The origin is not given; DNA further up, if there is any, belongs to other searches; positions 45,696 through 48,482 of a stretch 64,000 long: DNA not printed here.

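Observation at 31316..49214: Teichoic-acid-type chemistry wired into the flagellar late-gene string, with no export or priming genes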

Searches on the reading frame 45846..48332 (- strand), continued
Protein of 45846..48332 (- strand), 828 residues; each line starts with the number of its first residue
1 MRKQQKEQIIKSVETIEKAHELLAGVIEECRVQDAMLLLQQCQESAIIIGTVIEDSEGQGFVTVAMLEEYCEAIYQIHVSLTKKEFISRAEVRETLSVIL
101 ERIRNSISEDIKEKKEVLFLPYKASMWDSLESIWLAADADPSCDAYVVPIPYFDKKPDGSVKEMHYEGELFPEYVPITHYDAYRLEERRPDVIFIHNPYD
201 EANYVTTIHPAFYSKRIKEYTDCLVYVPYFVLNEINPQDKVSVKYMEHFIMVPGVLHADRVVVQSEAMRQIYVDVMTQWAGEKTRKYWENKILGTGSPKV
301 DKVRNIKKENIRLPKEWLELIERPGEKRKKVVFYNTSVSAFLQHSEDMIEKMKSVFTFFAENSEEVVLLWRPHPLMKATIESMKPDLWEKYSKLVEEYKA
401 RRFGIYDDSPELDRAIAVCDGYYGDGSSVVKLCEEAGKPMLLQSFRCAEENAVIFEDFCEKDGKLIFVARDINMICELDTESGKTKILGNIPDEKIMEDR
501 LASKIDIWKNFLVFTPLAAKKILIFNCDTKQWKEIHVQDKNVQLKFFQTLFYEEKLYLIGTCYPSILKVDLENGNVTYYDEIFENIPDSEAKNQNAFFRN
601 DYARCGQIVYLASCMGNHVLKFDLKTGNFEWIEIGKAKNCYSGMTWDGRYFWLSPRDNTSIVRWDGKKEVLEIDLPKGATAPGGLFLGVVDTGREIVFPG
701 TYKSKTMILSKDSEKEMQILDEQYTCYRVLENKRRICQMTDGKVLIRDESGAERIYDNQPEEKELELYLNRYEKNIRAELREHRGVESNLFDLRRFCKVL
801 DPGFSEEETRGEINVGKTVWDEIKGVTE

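Call 19: find_related_loci(query=A1, collection=genome_contigs, flank=10000)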
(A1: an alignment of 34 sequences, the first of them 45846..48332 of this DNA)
Query A1 (828 aa) in genome_contigs; peptide patterns used: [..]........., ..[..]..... (x = any residue, [..] = any of these).
599 stretches matched a pattern (row limit reached: there are more); 599 encode a relative of the query (tblastn E <= 1e-3); the best 80 are kept; 80 distinct loci.
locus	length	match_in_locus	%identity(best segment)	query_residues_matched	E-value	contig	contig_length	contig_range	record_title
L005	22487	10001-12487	44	1-823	0e+0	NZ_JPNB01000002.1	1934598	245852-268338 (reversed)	Kineothrix alysoides strain KNHs209 CC90DRAFT_scf7180000000013_quiver.2_C, whole genome shotgun sequence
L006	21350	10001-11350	63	1-444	0e+0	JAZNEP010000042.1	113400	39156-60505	MAG: Lachnospiraceae bacterium isolate T1900044719_TS20190185.MAGScoT_cleanbin_000022 SGB_1899_k141_2761541, whole genom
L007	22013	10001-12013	44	1-665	0e+0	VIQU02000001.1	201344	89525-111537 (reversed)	Lachnospiraceae bacterium MD308 11_Assembly.final.scaffolds_scaffold1.1, whole genome shotgun sequence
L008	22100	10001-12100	43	1-690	0e+0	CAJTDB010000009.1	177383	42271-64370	Lachnospiraceae bacterium isolate B56_56_CC_H genome assembly, contig: MGBC000116.9, whole genome shotgun sequence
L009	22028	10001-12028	42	1-665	0e+0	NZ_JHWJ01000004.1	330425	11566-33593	[Clostridium] aerotolerans DSM 5434 T546DRAFT_scaffold00004.4_C, whole genome shotgun sequence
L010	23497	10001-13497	57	1-635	1e-176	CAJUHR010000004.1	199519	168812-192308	MAG TPA_asm: uncultured Lachnospiraceae bacterium isolate MGBC129633 genome assembly, contig: MGBC129633.4, whole genome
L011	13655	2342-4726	39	1-811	1e-175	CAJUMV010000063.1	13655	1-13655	MAG TPA_asm: uncultured Lachnospiraceae bacterium isolate MGBC143782 genome assembly, contig: MGBC143782.63, whole genom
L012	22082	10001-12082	43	1-641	3e-174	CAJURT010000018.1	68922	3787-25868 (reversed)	MAG TPA_asm: uncultured Lachnospiraceae bacterium isolate MGBC164417 genome assembly, contig: MGBC164417.18, whole genom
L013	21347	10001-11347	57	1-444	1e-173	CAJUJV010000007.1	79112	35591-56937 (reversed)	MAG TPA_asm: uncultured Hungatella sp. isolate MGBC142608 genome assembly, contig: MGBC142608.7, whole genome shotgun se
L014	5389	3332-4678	57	1-444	1e-176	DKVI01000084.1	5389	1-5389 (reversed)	MAG TPA_asm: Lachnospiraceae bacterium UBA7182 UBA7182_contig_38488, whole genome shotgun sequence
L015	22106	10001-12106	42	1-699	3e-172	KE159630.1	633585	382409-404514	Lachnospiraceae bacterium COE1 genomic scaffold acPFN-supercont1.4, whole genome shotgun sequence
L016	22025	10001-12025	44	1-676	0e+0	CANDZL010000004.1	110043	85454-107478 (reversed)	MAG TPA_asm: uncultured Hungatella sp. isolate SRR18439530_bin.9_metawrap_v1.3_MAG genome assembly, contig: NODE.35_leng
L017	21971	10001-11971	43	3-665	8e-171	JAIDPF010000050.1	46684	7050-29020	MAG: Lachnospiraceae bacterium isolate SC0353_S20_2 SC0353_S20_2_contig_50, whole genome shotgun sequence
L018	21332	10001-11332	56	1-444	8e-171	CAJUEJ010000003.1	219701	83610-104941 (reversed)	MAG TPA_asm: uncultured Hungatella sp. isolate MGBC130490 genome assembly, contig: MGBC130490.3, whole genome shotgun se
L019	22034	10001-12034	43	1-669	2e-170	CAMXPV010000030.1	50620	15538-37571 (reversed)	MAG TPA_asm: uncultured Lachnospiraceae bacterium isolate SRR14920964_bin.12_metawrap_v1.3_MAG genome assembly, contig:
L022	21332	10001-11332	55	1-444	2e-168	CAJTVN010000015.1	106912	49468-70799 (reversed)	MAG TPA_asm: uncultured Lachnospiraceae bacterium isolate MGBC108766 genome assembly, contig: MGBC108766.15, whole genom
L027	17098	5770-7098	53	1-443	2e-167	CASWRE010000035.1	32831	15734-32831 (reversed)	MAG: uncultured Lachnospiraceae bacterium isolate S-Fe20_120416.42_1677756590 genome assembly, contig: NODE_784_length_3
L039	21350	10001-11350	54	1-443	4e-164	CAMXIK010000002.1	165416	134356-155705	MAG TPA_asm: uncultured Lachnospiraceae bacterium isolate SRR17120552_bin.7_metawrap_v1.3_MAG genome assembly, contig: N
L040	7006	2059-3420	53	1-449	5e-165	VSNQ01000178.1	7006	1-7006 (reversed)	MAG: Lachnospiraceae bacterium isolate SC1197_S50_bin.2 SC1197_S50_SC1197_S50_bin.2_contig_178, whole genome shotgun seq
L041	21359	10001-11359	54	1-444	3e-163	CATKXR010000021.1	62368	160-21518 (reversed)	MAG TPA_asm: uncultured Lachnospiraceae bacterium isolate MGG03618_1680015494 genome assembly, contig: ERR2844015_1691,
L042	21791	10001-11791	45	1-576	2e-163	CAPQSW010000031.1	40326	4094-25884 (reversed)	MAG TPA_asm: uncultured Lachnospiraceae bacterium isolate MGBC111686 genome assembly, contig: MGBC111686.31, whole genom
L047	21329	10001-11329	55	1-443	7e-162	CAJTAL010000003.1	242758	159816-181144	Lachnospiraceae bacterium isolate A13_5.CF.DSS genome assembly, contig: MGBC000028.3, whole genome shotgun sequence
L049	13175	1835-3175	53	1-444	9e-162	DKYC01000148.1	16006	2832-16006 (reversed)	MAG TPA_asm: Lachnospiraceae bacterium UBA7110 UBA7110_contig_7146, whole genome shotgun sequence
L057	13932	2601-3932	55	1-444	6e-161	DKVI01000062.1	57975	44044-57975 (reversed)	MAG TPA_asm: Lachnospiraceae bacterium UBA7182 UBA7182_contig_6331, whole genome shotgun sequence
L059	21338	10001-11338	53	1-444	3e-160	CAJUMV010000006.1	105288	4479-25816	MAG TPA_asm: uncultured Lachnospiraceae bacterium isolate MGBC143782 genome assembly, contig: MGBC143782.6, whole genome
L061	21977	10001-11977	42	1-654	3e-160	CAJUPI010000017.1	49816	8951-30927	MAG TPA_asm: uncultured Lachnospiraceae bacterium isolate MGBC164298 genome assembly, contig: MGBC164298.17, whole genom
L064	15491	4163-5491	54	1-443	5e-160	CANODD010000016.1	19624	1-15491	MAG TPA_asm: uncultured Dorea sp. isolate SRR13921775_bin.42_metawrap_v1.3_MAG genome assembly, contig: NODE.892_length_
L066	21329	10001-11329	54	1-443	1e-159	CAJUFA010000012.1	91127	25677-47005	MAG TPA_asm: uncultured Dorea sp. isolate MGBC129937 genome assembly, contig: MGBC129937.12, whole genome shotgun sequen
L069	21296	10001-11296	53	15-446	5e-159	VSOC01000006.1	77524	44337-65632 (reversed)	MAG: Lachnospiraceae bacterium isolate S9743_S8_spades_bin.10 S9743_S8_bin.10_contig_6, whole genome shotgun sequence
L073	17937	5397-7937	35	1-824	3e-158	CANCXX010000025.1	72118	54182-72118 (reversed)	MAG TPA_asm: uncultured bacterium isolate ERR6760096_bin.74_metawrap_v1.3_MAG genome assembly, contig: ERZ12802846.383,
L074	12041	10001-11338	52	1-444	3e-158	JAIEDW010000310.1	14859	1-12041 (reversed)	MAG: Lachnospiraceae bacterium isolate SC0389_S3_9 SC0389_S3_9_contig_310, whole genome shotgun sequence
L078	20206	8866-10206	54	1-447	4e-157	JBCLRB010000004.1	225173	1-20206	Lachnospiraceae bacterium 45-P1 voucher GPTB0099 scaffold4, whole genome shotgun sequence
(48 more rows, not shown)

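Call 30: search_protein_families(library=pfam, max_evalue=0.01, proteins=[L040:130-1500:+, L059:11392-12378:+, L042:18858-19334:+, L039:11426-12544:+, L074:8553-9755:-, L049:9226-10242:+, L061:6714-7718:+, L022:20557-21135:+, L040:5708-6778:+, L019:12459-13967:+])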
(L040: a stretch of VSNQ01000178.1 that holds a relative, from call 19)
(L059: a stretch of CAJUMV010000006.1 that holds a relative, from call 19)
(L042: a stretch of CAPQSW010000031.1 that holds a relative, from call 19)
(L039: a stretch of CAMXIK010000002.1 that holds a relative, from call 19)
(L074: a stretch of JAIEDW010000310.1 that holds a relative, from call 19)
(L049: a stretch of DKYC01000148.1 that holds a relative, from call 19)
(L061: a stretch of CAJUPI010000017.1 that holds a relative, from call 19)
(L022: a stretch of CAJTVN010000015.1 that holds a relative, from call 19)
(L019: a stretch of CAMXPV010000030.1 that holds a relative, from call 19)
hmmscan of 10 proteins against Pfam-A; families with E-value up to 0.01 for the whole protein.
L040:130-1500:+ (456 aa): 1 family
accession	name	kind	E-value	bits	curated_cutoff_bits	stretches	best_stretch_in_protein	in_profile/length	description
PF07282.18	Cas12f1-like_TNB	-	4.6e-12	46.4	26.3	1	380-440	4-60/60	Cas12f1-like, TNB domain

L059:11392-12378:+ (328 aa): 10 families
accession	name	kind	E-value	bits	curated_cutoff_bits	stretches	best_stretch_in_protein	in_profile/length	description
PF16363.11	GDP_Man_Dehyd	-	1.7e-74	251.7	27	1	7-310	1-332/332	GDP-mannose 4,6 dehydratase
PF01370.27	Epimerase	-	7.4e-59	199.5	20.9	1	6-243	1-240/240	NAD dependent epimerase/dehydratase family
PF01073.25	3Beta_HSD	-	6.7e-24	84.8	22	1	7-221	1-220/280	3-beta hydroxysteroid dehydrogenase/isomerase family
PF02719.21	Polysacc_synt_2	-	9.1e-20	71.5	20.2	1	6-263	1-249/293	Polysaccharide biosynthesis protein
PF07993.18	NAD_binding_4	-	3.9e-16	59.4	20.1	1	8-182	1-209/258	Male sterility protein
PF13460.12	NAD_binding_10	-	4.9e-16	59.6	27.2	1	10-179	1-145/184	NAD(P)H-binding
PF00106.31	adh_short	-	3.8e-10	40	26.6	1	6-165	3-164/195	short chain dehydrogenase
PF04321.23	RmlD_sub_bind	-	4.5e-10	39.5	27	1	4-176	1-147/287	RmlD substrate binding domain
PF05368.20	NmrA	-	8.5e-08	32.6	27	1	4-118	3-99/298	NmrA-like family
PF08659.16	KR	-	0.0018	18.7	22.6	1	6-133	3-144/180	KR domain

L042:18858-19334:+ (158 aa): 1 family
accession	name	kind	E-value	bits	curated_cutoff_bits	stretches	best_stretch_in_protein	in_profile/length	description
PF02826.25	2-Hacid_dh_C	-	0.0087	15.9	25.1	0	60-129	27-99/178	D-isomer specific 2-hydroxyacid dehydrogenase, NAD binding domain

L039:11426-12544:+ (372 aa): 5 families
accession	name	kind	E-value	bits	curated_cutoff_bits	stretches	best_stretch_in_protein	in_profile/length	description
PF01041.23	DegT_DnrJ_EryC1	-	4.8e-91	306.1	19.8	1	16-364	5-358/360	DegT/DnrJ/EryC1/StrS aminotransferase family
PF00155.27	Aminotran_1_2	-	9.6e-06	25.5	19.7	1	36-165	40-193/361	Aminotransferase class I and II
PF01212.27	Beta_elim_lyase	-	4.8e-05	23.3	27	1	40-271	36-273/288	Beta-eliminating lyase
PF01053.26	Cys_Met_Meta_PP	-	0.00022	20.4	27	1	38-186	54-198/381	Cys/Met metabolism PLP-dependent enzyme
PF00266.25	Aminotran_5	-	0.00049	19.6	21.5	1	42-163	49-181/371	Aminotransferase class-V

L074:8553-9755:- (400 aa): 2 families
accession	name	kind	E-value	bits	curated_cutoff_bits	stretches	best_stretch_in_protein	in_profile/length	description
PF00589.27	Phage_integrase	-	1e-32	113.7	27.1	1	200-377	3-170/172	Phage integrase family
PF14659.12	Phage_int_SAM_3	-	1.6e-05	25.5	22.6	1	104-146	7-49/58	Phage integrase, N-terminal SAM-like domain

L049:9226-10242:+ (338 aa): 3 families
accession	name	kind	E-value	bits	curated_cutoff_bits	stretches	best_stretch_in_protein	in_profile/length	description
PF03102.20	NeuB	-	3.3e-104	348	22.1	1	30-270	1-241/241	NeuB family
PF08666.17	SAF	-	2.5e-09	38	21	1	285-336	2-57/63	SAF domain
PF19799.5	DUF6282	-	0.0007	19.8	26.8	0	135-182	133-178/196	Family of unknown function (DUF6282)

L061:6714-7718:+ (334 aa): 6 families
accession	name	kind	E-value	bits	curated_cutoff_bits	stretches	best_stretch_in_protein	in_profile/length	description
PF00005.33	ABC_tran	-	8.3e-34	117.6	25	1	44-194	2-136/137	ABC transporter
PF08352.17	oligo_HPY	-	4.5e-20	72.3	27.1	1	247-312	2-65/65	Oligopeptide/dipeptide transporter, C-terminal region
PF02463.25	SMC_N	-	4e-06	26.9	40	1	55-232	26-204/220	RecF/RecN/SMC N terminal domain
PF13304.12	AAA_21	-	6e-06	27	27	1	161-230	232-303/304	AAA domain, putative AbiEii toxin, Type IV TA system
PF13401.12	AAA_22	-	0.0001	23.1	27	1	56-222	8-120/130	AAA domain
PF03193.22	RsgA_GTPase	-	0.0097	16.2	30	0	51-83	104-136/174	RsgA GTPase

L022:20557-21135:+ (192 aa): 3 families
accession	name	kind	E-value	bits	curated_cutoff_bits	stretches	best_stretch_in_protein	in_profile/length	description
PF13580.11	SIS_2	-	2.8e-12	47.3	27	1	24-144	12-138/138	SIS domain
PF01380.27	SIS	-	8.9e-10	38.9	25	1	47-164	5-107/131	SIS domain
PF00384.28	Molybdopterin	-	0.0079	15.7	24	1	44-140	36-141/353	Molybdopterin oxidoreductase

L040:5708-6778:+ (356 aa): 3 families
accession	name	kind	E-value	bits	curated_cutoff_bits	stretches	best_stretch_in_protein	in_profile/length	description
PF00483.29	NTP_transferase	-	5.9e-33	114.9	21.2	1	132-351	3-239/245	Nucleotidyl transferase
PF12804.13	NTP_transf_3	-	1.8e-08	35.2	27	1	131-264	1-128/160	MobA-like NTP transferase domain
PF00571.33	CBS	-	0.0084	16.9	24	0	15-60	10-56/57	CBS domain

L019:12459-13967:+ (502 aa): 2 families
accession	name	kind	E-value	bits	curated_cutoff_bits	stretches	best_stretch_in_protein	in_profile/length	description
PF00501.34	AMP-binding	-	4.1e-66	223.8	29.9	1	10-364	2-384/384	AMP-binding enzyme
PF13193.12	AMP-binding_C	-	8.9e-05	23.8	24.5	1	423-491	1-76/76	AMP-binding enzyme C-terminal domain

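Call 31: predict_structure(alignment_id=A1)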
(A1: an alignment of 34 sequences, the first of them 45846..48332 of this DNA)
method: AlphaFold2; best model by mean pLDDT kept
length: 828 residues; sequences in the alignment: 34
mean_pLDDT: 88.1   pTM: 0.78
mean pLDDT of the five models: 88.1, 87.1, 87.0, 85.4, 84.5
residues with pLDDT >= 90: 456; 70-90: 332; 50-70: 36; < 50: 4
segments of 3 or more residues with pLDDT < 50: 806-809
pLDDT, mean of each block of 10 residues (from residue 1): 87 91 87 89 93 87 93 92 83 90 91 90 85 92 92 80 87 88 89 80 77 91 89 81 84 90 92 94 94 89 74 84 79 91 90 94 93 84 88 93 85 87 89 89 79 92 93 92 93 82 89 89 91 89 87 93 93 94 76 72 94 93 96 91 94 93 93 87 84 92 90 83 93 91 91 93 94 92 89 93 56 80 80
secondary structure, 60 per line:
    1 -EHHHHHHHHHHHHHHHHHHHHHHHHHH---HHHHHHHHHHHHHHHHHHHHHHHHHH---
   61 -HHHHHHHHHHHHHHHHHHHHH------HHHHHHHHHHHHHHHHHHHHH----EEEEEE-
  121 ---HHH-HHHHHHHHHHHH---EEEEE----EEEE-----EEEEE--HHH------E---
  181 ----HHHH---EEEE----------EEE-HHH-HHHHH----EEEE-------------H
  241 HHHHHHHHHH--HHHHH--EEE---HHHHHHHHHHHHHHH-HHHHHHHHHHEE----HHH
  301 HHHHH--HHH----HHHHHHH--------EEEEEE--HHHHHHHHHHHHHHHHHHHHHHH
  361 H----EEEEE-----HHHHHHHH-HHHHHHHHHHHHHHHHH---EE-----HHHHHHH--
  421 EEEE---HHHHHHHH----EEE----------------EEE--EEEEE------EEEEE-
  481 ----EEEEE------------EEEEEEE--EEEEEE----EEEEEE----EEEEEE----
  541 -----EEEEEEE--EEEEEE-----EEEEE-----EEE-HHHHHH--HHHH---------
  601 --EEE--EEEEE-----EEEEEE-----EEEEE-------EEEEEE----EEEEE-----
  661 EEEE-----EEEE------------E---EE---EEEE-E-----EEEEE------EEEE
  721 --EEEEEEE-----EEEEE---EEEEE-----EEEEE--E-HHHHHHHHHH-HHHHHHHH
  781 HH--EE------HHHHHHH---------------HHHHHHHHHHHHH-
elements in order (helices of 4 or more, strands of 3 or more residues): H3-28 H32-57 H62-82 H89-109 E114-119 H128-139 E143-147 E152-155 E161-165 H185-188 E192-195 E206-208 H214-218 E223-226 H240-250 H253-257 E260-262 H266-280 H282-291 H298-305 H315-321 E330-335 H338-361 E366-370 H376-383 H385-401 H412-418 E421-424 H428-435 E440-442 E459-461 E464-468 E475-479 E485-489 E502-508 E511-516 E521-526 E531-536 E546-552 E555-560 E566-570 E576-578 H580-585 H588-591 E603-605 E608-612 E618-623 E629-633 E641-646 E651-655 E661-664 E670-673 E695-698 E706-710 E717-720 E723-729 E735-739 E743-747 E753-757 H762-771 H773-782 H793-799 H815-827

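Call 34: fold_search(model_id=the predicted structure, library=pdb)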
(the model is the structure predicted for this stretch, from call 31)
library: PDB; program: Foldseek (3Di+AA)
matches with E <= 10: 1455; with E <= 0.001: 721
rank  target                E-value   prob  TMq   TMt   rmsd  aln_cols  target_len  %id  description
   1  2z2n                  8.8e-12  1.00  0.26  0.68   7.8       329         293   13  Crystal Structure of selenomethionine substituted virginiamycin B lyase from Staphylococcus aureus (released 2007-06-19)
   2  2qc5                  2.7e-11  1.00  0.27  0.67   7.2       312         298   16  Streptogramin B lyase structure (released 2008-10-14)
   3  2z2o_A                5.8e-11  1.00  0.29  0.74   3.8       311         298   13  Crystal Structure of apo virginiamycin B lyase from Staphylococcus aureus (released 2007-06-19)
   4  9cnx_B                5.8e-11  1.00  0.27  0.56   5.9       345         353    9  CryoEM structure of BAM in complex with the PTB1 closed-state inhibitor (in DDM detergent) (released 2024-12-25)
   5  3bws_A                6.5e-11  1.00  0.26  0.49   8.5       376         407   12  Crystal structure of the leptospiral antigen Lp49 (released 2008-10-07)
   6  2z2p_A                7.6e-11  1.00  0.29  0.74   3.8       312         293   13  Crystal Structure of catalytically inactive H270A virginiamycin B lyase from Staphylococcus aureus with Quinupristin (released 2007-06-19)
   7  2z2o_C                1.6e-10  1.00  0.28  0.70   6.1       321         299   13  Crystal Structure of apo virginiamycin B lyase from Staphylococcus aureus (released 2007-06-19)
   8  7ona                  2.5e-10  1.00  0.22  0.53   6.2       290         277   12  Crystal structure of the computationally designed SAKe6AC protein (released 2022-12-14)
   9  6l6r_B                3.7e-10  1.00  0.17  0.22  19.6       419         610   10  Crystal structure of LRP6 E1E2-SOST complex (released 2020-10-28)
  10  2z2o_D                4.8e-10  1.00  0.27  0.70   6.8       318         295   14  Crystal Structure of apo virginiamycin B lyase from Staphylococcus aureus (released 2007-06-19)
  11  7on7_B                8.0e-10  1.00  0.22  0.53   6.4       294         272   12  Crystal structure of the computationally designed SAKe6BE-L2 protein (released 2022-12-14)
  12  9e78_0O               8.5e-10  1.00  0.27  0.63   5.4       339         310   10  48-nm repeat of the Leishmania tarentolae doublet microtubule (released 2025-03-12)
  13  7on7_A                1.2e-09  1.00  0.21  0.51   6.3       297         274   12  Crystal structure of the computationally designed SAKe6BE-L2 protein (released 2022-12-14)
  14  7opu                  1.4e-09  1.00  0.22  0.54   7.1       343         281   11  Self-assembled crystal structure of the computationally designed SAKe6BE-3HH protein (released 2022-12-14)
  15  5m11                  1.5e-09  1.00  0.27  0.30   5.6       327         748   10  Structural and functional probing of PorZ, an essential bacterial surface component of the type-IX secretion system of h (released 2016-11-09)
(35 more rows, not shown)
